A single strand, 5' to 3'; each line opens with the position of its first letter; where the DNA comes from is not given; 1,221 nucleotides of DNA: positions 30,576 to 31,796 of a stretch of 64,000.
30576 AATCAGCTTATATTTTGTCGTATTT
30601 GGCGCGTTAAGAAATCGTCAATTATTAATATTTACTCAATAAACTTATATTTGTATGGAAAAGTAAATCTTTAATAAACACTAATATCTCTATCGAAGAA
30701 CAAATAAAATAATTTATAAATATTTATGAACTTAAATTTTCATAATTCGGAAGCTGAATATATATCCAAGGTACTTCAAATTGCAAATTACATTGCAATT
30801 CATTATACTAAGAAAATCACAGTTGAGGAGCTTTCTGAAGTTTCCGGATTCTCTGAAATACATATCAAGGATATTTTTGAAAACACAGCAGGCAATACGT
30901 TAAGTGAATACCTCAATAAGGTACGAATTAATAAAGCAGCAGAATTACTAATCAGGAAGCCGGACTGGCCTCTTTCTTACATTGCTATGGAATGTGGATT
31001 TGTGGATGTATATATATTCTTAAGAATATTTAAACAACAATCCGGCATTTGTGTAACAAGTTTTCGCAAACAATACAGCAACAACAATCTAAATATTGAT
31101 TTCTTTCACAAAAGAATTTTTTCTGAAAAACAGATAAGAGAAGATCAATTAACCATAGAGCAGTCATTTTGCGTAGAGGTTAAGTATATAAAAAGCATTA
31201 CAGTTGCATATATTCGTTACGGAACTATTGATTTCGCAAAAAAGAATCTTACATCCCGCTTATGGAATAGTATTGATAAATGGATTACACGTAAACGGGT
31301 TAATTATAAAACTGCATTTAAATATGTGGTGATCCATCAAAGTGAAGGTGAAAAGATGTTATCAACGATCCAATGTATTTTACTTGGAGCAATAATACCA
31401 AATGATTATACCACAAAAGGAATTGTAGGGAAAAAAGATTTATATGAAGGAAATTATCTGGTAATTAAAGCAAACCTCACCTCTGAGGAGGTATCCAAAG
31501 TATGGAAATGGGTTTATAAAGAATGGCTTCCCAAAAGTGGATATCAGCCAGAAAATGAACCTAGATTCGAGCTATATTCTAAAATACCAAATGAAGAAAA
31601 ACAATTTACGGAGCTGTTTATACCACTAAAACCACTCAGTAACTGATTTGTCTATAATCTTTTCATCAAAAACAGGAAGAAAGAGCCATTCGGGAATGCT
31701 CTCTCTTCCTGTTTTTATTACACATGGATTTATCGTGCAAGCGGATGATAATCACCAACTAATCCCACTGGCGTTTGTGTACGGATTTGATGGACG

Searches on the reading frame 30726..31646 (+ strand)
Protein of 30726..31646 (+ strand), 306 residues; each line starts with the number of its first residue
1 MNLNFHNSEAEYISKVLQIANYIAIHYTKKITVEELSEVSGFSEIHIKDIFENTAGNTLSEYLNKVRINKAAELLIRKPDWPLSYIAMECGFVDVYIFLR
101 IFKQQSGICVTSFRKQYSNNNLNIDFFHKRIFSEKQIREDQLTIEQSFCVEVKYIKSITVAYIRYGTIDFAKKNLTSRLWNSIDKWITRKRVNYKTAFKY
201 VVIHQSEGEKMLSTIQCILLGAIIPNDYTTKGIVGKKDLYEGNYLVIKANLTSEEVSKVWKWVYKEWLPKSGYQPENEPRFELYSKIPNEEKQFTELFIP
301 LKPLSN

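Call 5: search_protein_families(library=pfam, proteins=[window:30726-31646:+], max_evalue=1)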
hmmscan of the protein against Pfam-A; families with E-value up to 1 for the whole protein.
window:30726-31646:+ (306 aa): 4 families
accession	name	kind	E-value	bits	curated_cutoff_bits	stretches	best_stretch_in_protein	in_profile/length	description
PF06445.20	GyrI-like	-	1.6e-14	54.9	26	1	150-302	3-155/155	GyrI-like small molecule binding domain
PF12833.13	HTH_18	-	3.5e-13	50.1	33.6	1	37-116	2-80/80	Helix-turn-helix domain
PF14526.11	Cass2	-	2.8e-12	47.5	27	1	151-300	1-149/150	Integron-associated effector binding protein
PF00165.29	HTH_AraC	-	3.7e-08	33.8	26.6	2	78-114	6-41/42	Bacterial regulatory helix-turn-helix proteins, AraC family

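Call 6: search_protein_families(library=ncbifam, proteins=[window:30726-31646:+], max_evalue=1)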
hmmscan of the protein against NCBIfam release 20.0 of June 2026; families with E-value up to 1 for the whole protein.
window:30726-31646:+ (306 aa): 31 families (the best 25 are shown)
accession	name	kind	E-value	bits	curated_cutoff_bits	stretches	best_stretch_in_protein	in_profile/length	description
NF047455.1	TF_Staph_AryK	equivalog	2.9e-16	58.9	850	1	14-124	157-266/759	transcriptional regulator AryK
NF049932.1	TranspRegBtr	equivalog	1.2e-14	53.8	900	1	12-116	162-265/531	bacillibactin transport transcriptional regulator Btr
NF007860.0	PRK10572.1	equivalog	1.2e-12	47.4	208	1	12-120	181-288/292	arabinose operon transcriptional regulator AraC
NF047788.1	TransRegPocR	equivalog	1.3e-12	47.6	500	1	8-120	183-294/296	transcriptional regulator PocR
TIGR04094.1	adjacent_YSIRK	equivalog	3.2e-12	46.1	200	1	9-113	280-382/383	YSIRK-targeted surface antigen transcriptional regulator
NF007584.0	PRK10219.1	equivalog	8.2e-12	45.4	174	1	18-115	9-105/107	superoxide response transcriptional regulator SoxS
NF006902.0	PRK09393.1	equivalog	5.4e-10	39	425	1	15-120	221-325/327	transcriptional regulator FtrA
NF010026.0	PRK13501.1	equivalog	2.4e-09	36.8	363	1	34-120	196-281/290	HTH-type transcriptional activator RhaR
NF010025.2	PRK13500.1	equivalog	4e-09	36.4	525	1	22-118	184-279/282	HTH-type transcriptional activator RhaR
NF010028.0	PRK13503.1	equivalog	1.4e-08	34.5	288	1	10-117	167-273/278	HTH-type transcriptional activator RhaS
NF007693.0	PRK10371.1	equivalog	2.9e-08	33.3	253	1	14-118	198-301/309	transcriptional regulator MelR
NF012144.2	ramA_TF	equivalog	5.2e-08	33.3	180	1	18-116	9-106/108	RamA family antibiotic efflux transcriptional regulator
NF012228.1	RobA_TF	equivalog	6.1e-08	32.5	380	1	20-286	9-264/286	MDR efflux pump AcrAB transcriptional activator RobA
NF010027.0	PRK13502.1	equivalog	1.2e-07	31.5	384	1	30-115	192-276/282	HTH-type transcriptional activator RhaR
NF008564.0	PRK11511.1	equivalog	2.7e-07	30.7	202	1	18-111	13-105/127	MDR efflux pump AcrAB transcriptional activator MarA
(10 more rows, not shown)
